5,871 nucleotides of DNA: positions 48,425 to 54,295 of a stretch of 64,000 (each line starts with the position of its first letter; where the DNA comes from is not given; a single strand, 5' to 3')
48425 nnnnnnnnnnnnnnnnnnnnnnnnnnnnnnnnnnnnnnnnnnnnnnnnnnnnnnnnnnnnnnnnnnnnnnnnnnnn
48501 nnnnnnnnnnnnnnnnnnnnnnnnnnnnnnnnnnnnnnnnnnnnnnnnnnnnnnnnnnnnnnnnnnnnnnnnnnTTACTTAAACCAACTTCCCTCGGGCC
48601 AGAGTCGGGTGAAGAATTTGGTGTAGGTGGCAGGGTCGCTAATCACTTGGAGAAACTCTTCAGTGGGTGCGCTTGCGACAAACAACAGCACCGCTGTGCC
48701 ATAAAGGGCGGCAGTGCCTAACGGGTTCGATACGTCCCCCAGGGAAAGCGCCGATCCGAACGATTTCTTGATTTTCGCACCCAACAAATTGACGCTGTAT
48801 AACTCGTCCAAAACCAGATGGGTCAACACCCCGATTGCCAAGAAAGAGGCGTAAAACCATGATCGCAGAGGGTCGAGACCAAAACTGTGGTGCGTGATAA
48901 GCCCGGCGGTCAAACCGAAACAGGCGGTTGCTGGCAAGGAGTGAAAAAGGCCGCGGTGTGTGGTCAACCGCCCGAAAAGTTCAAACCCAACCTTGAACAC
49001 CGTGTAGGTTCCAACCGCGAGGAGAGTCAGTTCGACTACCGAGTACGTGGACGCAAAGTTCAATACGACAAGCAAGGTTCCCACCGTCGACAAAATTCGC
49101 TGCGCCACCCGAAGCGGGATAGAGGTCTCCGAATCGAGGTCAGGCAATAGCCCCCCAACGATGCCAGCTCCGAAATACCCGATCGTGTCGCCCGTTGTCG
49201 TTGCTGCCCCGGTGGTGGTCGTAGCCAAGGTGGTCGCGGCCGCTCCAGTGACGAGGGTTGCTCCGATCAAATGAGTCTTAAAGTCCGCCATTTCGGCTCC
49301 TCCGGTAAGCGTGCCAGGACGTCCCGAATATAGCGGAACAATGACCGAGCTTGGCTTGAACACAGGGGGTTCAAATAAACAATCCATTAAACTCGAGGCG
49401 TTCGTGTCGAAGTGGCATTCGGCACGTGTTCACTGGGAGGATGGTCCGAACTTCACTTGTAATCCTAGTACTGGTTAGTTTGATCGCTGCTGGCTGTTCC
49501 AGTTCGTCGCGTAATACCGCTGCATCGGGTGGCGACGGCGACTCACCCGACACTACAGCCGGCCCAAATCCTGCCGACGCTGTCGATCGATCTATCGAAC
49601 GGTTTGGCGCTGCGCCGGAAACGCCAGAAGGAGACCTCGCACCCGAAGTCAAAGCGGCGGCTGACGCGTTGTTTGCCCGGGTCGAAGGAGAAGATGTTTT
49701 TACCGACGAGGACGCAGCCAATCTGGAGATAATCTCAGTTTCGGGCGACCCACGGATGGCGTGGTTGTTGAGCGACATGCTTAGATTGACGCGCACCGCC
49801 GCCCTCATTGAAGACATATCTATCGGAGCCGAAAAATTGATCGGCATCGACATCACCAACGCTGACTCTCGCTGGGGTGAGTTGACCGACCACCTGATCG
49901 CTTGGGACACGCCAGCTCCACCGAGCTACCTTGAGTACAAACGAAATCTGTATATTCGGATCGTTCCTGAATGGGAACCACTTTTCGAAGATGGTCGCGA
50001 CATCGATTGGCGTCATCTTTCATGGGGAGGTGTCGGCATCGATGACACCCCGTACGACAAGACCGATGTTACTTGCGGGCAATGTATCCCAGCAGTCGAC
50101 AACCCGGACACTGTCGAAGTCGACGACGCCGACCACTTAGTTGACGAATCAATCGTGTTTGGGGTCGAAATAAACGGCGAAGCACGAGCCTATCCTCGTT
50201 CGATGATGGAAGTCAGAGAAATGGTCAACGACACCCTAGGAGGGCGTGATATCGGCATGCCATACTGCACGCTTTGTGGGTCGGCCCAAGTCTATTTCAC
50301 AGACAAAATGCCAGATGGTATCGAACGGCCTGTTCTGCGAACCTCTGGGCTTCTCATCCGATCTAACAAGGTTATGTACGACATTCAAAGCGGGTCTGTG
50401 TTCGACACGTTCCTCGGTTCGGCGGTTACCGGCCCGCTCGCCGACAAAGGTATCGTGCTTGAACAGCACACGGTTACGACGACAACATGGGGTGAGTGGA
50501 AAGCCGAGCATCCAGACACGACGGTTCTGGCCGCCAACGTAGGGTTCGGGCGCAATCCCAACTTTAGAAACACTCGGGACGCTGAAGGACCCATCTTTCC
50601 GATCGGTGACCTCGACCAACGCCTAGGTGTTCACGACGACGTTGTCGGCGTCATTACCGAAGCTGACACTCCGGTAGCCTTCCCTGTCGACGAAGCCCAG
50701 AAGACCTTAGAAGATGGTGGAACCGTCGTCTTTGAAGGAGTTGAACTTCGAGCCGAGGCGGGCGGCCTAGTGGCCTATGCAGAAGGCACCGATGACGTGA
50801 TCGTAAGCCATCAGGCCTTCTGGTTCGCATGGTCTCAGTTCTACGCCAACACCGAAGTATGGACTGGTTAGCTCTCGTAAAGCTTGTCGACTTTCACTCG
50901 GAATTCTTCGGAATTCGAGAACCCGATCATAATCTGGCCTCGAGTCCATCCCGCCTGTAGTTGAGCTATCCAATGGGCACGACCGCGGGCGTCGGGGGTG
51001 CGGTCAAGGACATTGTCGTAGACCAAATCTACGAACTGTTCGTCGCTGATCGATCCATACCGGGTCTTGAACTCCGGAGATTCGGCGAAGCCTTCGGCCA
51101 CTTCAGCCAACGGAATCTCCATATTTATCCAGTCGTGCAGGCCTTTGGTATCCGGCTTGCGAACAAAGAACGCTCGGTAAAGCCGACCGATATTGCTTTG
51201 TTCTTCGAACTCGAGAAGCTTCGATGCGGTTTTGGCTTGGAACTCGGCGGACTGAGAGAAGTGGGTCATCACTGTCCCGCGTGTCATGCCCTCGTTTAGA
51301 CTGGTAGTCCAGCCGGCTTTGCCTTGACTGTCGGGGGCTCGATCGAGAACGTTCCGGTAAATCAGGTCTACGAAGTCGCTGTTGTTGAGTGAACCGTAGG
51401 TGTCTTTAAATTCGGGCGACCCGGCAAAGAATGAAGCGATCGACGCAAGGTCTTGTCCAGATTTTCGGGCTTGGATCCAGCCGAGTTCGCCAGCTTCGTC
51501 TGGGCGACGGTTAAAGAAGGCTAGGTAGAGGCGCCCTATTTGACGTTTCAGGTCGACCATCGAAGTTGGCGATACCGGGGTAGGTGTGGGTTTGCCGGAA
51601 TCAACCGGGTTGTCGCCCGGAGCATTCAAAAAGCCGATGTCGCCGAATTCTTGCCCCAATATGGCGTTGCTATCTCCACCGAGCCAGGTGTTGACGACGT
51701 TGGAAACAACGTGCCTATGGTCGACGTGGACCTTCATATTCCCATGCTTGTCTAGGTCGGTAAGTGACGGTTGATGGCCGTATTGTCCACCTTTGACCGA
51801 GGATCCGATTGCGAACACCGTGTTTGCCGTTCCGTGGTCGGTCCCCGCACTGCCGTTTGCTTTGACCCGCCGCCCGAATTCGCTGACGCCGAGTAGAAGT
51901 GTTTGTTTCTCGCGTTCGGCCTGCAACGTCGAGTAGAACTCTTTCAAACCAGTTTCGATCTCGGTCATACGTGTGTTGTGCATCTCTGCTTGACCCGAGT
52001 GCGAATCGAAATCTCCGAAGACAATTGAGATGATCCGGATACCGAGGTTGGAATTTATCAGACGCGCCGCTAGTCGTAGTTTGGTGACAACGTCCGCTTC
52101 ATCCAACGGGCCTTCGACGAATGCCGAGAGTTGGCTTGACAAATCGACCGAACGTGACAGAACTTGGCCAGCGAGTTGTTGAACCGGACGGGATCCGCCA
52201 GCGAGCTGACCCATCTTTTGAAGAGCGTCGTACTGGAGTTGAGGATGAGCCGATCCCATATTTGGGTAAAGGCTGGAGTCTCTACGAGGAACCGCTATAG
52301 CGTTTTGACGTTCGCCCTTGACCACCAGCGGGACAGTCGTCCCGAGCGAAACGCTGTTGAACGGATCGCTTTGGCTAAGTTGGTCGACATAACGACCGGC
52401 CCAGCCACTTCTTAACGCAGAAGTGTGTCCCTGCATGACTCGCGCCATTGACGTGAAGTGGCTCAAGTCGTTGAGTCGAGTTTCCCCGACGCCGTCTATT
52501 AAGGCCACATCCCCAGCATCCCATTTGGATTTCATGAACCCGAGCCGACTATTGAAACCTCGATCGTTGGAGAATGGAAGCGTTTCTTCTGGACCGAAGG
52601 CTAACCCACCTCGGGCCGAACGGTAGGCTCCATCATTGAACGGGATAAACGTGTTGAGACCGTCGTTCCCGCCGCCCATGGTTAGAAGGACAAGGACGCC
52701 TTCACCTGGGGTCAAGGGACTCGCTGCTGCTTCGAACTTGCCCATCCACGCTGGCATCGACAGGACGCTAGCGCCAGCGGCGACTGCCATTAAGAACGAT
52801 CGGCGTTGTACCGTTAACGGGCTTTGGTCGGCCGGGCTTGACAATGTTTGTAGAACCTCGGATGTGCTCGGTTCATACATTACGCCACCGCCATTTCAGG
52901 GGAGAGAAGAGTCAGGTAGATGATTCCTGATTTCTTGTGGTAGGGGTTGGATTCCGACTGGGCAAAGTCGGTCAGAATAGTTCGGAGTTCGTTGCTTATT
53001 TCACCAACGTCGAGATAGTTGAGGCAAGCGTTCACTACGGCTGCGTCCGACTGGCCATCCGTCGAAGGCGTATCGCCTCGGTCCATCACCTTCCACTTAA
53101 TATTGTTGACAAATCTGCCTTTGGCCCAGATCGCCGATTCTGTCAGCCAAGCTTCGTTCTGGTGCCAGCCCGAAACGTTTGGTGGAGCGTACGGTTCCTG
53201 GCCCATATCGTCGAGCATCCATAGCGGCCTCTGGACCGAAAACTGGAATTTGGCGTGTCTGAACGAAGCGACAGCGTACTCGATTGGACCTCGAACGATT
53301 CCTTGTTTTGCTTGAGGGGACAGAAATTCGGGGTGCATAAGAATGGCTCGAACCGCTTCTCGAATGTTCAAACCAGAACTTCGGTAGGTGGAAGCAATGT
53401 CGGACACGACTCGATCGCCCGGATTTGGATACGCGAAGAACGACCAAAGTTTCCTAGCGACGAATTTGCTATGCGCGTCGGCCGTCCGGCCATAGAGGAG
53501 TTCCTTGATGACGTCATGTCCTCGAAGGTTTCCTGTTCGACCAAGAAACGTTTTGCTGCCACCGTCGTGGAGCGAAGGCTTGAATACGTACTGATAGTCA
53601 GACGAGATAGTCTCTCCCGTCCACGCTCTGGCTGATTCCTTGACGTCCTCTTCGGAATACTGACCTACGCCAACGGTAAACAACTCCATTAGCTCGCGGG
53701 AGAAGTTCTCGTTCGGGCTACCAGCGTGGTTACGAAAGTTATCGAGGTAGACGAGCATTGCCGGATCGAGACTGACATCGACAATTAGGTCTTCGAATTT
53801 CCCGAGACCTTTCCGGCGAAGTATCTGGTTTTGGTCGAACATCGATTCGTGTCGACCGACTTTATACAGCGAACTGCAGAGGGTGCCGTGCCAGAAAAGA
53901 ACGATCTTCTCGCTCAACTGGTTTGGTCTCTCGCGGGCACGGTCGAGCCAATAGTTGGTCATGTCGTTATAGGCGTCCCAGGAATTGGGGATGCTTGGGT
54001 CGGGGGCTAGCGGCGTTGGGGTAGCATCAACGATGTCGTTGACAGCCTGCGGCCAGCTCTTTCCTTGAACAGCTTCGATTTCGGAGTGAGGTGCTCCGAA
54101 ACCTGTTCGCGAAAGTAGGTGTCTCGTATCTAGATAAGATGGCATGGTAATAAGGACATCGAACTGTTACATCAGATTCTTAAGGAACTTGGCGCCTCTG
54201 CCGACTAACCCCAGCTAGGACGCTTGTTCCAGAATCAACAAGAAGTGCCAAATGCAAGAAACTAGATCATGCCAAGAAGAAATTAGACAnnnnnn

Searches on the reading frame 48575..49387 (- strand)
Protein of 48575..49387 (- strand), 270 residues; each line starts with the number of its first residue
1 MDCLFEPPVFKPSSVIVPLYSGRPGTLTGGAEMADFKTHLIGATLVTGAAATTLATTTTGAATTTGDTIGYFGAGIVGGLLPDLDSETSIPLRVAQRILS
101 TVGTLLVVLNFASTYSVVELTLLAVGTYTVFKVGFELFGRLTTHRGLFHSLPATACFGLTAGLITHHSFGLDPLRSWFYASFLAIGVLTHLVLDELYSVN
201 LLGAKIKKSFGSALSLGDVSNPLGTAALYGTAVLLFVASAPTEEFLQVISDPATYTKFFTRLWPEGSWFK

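Call 12: search_protein_families(library=pfam, proteins=[window:48575-49387:-])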
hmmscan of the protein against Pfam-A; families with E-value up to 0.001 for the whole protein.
window:48575-49387:- (270 aa): 1 family
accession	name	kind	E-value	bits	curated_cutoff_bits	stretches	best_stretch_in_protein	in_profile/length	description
PF04307.19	YdjM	-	1.5e-13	51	29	1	35-197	2-109/176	YdjM inner membrane protein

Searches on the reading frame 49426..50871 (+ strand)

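Call 12: search_protein_families(library=pfam, proteins=[window:49426-50871:+])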
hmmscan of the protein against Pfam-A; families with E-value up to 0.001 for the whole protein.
window:49426-50871:+ (481 aa): 1 family
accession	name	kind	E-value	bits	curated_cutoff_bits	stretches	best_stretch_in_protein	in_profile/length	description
PF11376.13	DUF3179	-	3.8e-57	194.4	27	1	220-427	3-208/292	Protein of unknown function (DUF3179)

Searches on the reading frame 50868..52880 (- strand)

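Call 12: search_protein_families(library=pfam, proteins=[window:50868-52880:-])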
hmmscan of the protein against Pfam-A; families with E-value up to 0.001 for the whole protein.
window:50868-52880:- (670 aa): 3 families
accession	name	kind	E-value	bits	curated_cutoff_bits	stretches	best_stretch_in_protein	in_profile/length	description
PF13946.11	DUF4214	-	2.6e-54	181.6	23.2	2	595-661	1-69/72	Domain of unknown function (DUF4214)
PF07394.17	DUF1501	-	8.2e-26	91.5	27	1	140-385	108-351/390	Protein of unknown function (DUF1501)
PF19198.5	RsaA_NTD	-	0.00042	20.5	27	0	584-635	50-98/185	RsaA N-terminal domain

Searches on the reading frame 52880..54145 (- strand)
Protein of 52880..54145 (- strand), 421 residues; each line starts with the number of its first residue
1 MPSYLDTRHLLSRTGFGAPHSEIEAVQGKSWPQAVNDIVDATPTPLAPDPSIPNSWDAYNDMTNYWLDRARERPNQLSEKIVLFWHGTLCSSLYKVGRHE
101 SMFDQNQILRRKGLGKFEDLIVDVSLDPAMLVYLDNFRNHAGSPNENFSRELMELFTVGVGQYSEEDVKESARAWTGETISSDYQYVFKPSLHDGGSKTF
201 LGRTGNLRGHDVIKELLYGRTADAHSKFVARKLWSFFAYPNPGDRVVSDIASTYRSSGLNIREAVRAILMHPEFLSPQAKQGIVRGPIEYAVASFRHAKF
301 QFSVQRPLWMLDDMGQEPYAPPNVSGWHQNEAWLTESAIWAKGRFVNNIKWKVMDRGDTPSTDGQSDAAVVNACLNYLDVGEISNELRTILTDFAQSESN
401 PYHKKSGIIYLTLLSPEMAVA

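Call 23: search_protein_families(library=pfam, proteins=[window:52880-54145:-])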
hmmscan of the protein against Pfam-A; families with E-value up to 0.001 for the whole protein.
window:52880-54145:- (421 aa): 1 family
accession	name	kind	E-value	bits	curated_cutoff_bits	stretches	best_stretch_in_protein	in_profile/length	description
PF08811.16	DUF1800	-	7.9e-96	322.2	26.1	1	9-419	1-418/419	Protein of unknown function (DUF1800)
